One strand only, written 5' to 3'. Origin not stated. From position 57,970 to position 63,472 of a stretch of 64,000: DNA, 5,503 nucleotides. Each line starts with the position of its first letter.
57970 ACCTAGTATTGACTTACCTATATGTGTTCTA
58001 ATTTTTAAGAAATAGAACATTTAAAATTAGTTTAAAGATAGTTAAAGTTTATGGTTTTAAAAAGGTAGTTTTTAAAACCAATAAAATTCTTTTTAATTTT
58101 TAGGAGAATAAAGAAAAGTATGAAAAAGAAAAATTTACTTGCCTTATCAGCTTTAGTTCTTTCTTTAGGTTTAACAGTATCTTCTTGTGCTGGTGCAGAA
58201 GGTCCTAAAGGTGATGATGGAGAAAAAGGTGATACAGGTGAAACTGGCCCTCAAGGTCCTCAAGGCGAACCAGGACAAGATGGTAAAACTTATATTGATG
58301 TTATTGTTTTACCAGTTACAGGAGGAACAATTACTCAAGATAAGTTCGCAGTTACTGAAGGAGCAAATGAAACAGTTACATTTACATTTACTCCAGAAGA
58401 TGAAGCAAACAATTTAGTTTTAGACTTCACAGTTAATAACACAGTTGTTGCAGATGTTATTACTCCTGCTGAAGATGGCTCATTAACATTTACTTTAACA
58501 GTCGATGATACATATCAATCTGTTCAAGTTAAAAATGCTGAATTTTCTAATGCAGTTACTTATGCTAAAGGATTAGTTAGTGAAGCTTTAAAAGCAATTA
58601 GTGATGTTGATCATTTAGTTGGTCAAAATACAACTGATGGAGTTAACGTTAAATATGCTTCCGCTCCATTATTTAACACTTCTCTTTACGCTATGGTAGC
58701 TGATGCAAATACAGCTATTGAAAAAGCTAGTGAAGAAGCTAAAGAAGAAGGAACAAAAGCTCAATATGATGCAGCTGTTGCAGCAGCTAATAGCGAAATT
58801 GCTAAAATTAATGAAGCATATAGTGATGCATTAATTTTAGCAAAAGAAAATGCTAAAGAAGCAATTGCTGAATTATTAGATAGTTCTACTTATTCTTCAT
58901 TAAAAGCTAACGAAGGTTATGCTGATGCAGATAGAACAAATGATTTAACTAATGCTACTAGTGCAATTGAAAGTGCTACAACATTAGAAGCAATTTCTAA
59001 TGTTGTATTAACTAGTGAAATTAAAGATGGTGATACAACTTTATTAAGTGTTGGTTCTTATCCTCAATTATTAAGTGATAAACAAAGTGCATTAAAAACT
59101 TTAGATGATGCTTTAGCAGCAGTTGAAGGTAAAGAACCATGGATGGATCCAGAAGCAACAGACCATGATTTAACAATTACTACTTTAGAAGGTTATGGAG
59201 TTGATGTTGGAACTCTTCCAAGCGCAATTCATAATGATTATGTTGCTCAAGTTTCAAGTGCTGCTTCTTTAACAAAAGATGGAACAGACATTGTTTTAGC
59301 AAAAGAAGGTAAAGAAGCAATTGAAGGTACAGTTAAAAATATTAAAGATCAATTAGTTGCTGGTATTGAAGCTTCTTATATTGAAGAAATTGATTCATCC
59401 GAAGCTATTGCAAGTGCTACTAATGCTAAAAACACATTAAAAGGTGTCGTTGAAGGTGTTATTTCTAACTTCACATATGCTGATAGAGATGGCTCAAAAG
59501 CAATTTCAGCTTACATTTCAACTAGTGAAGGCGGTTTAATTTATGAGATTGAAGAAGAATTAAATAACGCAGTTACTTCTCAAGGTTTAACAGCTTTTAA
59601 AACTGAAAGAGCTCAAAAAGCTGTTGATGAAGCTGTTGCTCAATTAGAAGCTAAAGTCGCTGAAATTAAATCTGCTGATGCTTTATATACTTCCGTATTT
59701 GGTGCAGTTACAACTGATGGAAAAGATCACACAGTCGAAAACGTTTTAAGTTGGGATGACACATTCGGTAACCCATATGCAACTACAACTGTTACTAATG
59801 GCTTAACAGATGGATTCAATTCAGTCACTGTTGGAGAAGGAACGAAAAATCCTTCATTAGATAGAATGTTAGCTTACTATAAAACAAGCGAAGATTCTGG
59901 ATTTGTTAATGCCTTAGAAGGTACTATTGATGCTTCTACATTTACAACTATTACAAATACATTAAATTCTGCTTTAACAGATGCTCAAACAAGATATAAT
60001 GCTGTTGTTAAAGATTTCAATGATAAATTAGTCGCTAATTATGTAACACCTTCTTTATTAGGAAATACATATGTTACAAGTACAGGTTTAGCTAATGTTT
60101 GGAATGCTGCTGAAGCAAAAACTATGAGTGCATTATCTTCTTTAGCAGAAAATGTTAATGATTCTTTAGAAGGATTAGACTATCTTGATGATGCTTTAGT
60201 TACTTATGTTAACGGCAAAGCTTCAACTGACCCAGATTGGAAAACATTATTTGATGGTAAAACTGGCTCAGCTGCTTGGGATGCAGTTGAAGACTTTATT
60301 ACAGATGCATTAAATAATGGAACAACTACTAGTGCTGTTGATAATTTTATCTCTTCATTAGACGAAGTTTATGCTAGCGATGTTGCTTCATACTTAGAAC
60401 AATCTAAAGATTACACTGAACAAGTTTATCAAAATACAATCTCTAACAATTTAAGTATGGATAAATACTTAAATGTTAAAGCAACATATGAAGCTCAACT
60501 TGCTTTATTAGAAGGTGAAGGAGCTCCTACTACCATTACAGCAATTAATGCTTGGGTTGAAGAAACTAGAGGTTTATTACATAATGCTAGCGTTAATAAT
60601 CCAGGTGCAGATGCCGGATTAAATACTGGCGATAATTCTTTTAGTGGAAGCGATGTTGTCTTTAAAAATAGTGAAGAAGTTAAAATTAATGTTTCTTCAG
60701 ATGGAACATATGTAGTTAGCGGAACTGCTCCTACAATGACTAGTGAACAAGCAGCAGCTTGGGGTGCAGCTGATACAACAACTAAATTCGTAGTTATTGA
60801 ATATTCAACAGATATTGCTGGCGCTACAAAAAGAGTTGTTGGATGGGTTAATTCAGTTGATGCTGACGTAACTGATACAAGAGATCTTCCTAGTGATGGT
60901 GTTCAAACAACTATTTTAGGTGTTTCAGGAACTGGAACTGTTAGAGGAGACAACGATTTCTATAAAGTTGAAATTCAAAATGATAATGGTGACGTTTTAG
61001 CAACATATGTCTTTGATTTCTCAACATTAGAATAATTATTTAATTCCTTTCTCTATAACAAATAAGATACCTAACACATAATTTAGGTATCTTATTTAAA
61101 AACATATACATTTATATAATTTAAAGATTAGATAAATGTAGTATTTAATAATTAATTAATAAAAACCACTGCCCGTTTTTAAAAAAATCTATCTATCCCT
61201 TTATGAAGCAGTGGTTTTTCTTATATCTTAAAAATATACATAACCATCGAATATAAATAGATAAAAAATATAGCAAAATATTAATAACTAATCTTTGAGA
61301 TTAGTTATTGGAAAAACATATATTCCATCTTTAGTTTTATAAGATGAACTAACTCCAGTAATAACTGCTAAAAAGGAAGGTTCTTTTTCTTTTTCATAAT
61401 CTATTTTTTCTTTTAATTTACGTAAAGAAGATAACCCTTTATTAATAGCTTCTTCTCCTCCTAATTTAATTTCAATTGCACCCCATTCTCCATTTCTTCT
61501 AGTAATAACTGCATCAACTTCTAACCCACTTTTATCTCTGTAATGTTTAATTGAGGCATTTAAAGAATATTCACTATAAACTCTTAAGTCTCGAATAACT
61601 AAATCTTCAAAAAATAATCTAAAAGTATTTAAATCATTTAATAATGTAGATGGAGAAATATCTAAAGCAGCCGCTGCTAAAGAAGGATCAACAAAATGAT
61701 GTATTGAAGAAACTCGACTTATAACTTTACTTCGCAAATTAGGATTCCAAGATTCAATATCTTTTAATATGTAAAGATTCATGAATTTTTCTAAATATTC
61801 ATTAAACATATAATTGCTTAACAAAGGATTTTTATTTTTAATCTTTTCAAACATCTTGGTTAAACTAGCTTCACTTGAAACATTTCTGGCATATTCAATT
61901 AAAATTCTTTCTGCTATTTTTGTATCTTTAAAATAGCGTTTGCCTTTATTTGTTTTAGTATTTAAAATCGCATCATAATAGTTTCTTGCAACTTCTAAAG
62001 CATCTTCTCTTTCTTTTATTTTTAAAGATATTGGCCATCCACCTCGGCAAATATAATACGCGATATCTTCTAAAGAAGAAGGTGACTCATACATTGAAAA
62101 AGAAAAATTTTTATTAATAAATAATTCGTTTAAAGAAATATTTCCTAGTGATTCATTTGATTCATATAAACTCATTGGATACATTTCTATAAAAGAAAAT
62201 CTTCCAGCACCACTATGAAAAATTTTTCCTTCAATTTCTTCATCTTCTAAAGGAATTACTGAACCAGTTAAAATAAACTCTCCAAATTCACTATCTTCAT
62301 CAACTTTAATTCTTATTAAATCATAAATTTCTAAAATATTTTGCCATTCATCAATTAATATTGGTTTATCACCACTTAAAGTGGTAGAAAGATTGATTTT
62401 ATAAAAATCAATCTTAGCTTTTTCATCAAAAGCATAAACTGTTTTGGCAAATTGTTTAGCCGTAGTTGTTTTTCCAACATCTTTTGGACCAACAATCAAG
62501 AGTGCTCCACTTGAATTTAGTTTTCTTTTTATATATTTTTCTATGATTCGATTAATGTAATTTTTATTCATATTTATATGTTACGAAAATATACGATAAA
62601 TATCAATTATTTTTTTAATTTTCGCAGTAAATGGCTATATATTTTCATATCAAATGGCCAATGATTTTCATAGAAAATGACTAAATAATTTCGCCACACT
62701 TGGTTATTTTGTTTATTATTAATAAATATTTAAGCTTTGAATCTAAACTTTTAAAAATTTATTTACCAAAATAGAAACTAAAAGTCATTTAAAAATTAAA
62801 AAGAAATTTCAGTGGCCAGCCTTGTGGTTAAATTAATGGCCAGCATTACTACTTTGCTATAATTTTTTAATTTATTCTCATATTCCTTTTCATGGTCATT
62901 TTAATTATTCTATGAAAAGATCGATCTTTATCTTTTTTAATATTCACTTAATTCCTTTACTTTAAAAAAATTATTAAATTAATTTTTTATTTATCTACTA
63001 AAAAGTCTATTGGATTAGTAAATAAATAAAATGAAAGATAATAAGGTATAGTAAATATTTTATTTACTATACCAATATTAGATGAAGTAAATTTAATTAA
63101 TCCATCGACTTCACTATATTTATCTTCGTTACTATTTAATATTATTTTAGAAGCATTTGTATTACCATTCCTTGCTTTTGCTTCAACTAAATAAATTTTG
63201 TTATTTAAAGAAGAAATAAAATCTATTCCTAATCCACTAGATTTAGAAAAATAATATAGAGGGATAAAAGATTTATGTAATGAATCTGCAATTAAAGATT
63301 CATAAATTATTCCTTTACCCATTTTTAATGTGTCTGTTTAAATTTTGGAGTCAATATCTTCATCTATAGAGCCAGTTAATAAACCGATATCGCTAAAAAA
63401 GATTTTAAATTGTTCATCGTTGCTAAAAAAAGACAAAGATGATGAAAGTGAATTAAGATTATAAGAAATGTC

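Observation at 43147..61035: Four-member family of giant surface lipoproteins with a collagen-like (G-X-Y)10-11 triple-helix segment directly after the lipid-anchored cysteine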

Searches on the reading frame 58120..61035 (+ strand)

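Call 4: search_protein_families(library=pfam, proteins=[window:58120-61035:+], max_evalue=1)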
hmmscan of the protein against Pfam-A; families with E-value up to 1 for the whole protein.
window:58120-61035:+ (971 aa): 6 families
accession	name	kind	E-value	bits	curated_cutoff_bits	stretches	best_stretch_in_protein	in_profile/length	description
PF01391.23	Collagen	-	3.8e-05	23.8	27.2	1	25-55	10-40/60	Collagen triple helix repeat (20 copies)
PF04755.18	PAP_fibrillin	-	0.011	16.2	22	1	117-189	69-137/198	PAP_fibrillin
PF00403.32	HMA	-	0.085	13.7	24.8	0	152-183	15-46/62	Heavy-metal-associated domain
PF00250.24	Forkhead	-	0.094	13.3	27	0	758-783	31-60/88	Forkhead domain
PF10256.14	Erf4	-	0.19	12.2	29.3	0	595-628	21-56/116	Golgin subfamily A member 7/ERF4 family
PF11483.13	DUF3209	-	0.31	12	25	0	476-523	31-79/124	Protein of unknown function (DUF3209)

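Call 7: search_protein_families(library=ncbifam, proteins=[window:58120-61035:+], max_evalue=1)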
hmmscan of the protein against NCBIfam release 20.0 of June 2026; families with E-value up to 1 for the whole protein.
window:58120-61035:+ (971 aa): 4 families
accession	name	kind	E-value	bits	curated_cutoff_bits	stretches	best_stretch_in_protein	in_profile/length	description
NF038330.1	adhesin_SclA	exception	1.4e-05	24.9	400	1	24-56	209-241/405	LPXTG-anchored collagen-like adhesin Scl1/SclA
NF038329.2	gly_rich_SclB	equivalog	0.00026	20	325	1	25-55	150-180/442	LPXTG-anchored collagen-like adhesin Scl2/SclB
NF046116.1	adhesin_Lcl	equivalog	0.00058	18.5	500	1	24-55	110-141/431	collagen-like adhesin Lcl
NF040801.1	spore_GerD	equivalog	0.55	9.7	100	0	493-556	38-100/174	spore germination lipoprotein GerD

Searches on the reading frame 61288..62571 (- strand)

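Call 15: search_protein_families(library=pfam, proteins=[window:61288-62571:-], max_evalue=0.01)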
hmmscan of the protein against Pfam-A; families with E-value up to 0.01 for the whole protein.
window:61288-62571:- (427 aa): 5 families
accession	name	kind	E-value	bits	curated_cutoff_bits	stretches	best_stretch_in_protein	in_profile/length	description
PF13635.12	DUF4143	-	1e-23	84.3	28.1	1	216-370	12-159/160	Domain of unknown function (DUF4143)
PF13173.12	AAA_14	-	1.6e-14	54.5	27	1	22-137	3-127/129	AAA domain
PF00004.35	AAA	-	0.0004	21.3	21.2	1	24-65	1-35/131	ATPase family associated with various cellular activities (AAA)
PF20720.3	nSTAND3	-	0.00046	20.3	27.2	1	14-47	10-43/155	Novel STAND NTPase 3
PF13479.12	AAA_24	-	0.0083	16.4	27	0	24-86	5-58/195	AAA domain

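Call 80: search_protein_families(library=padloc, proteins=[window:61288-62571:-], max_evalue=0.001)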
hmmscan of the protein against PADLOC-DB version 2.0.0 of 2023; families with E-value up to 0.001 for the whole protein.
window:61288-62571:- (427 aa): 7 families
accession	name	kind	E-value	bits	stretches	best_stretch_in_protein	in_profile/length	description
PDLC04790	PDC-S01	-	6.5e-56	187.8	1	1-425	8-417/422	-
PDLC04789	PDC-S01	-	1.9e-19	67.9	1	6-374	2-344/375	-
PDLC04787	PDC-S01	-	7e-17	59.4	1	1-422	6-402/412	-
PDLC04786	PDC-S01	-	5e-13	46.6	2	66-392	86-402/439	-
PDLC04788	PDC-S01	-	1.4e-12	45.3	1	23-376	21-388/448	-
PDLC04791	PDC-S01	-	1.5e-11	41.6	1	9-386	5-366/395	-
PDLC04792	PDC-S01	-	2.9e-08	30.8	0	5-58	5-54/452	-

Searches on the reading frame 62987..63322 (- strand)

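Call 90: search_protein_families(library=pfam, proteins=[window:62987-63322:-], max_evalue=0.01)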
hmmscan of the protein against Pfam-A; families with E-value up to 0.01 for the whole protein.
window:62987-63322:- (111 aa): 1 family
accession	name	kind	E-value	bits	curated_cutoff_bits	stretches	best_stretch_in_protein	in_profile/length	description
PF13635.12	DUF4143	-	3.1e-06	27.5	28.1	1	3-50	106-159/160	Domain of unknown function (DUF4143)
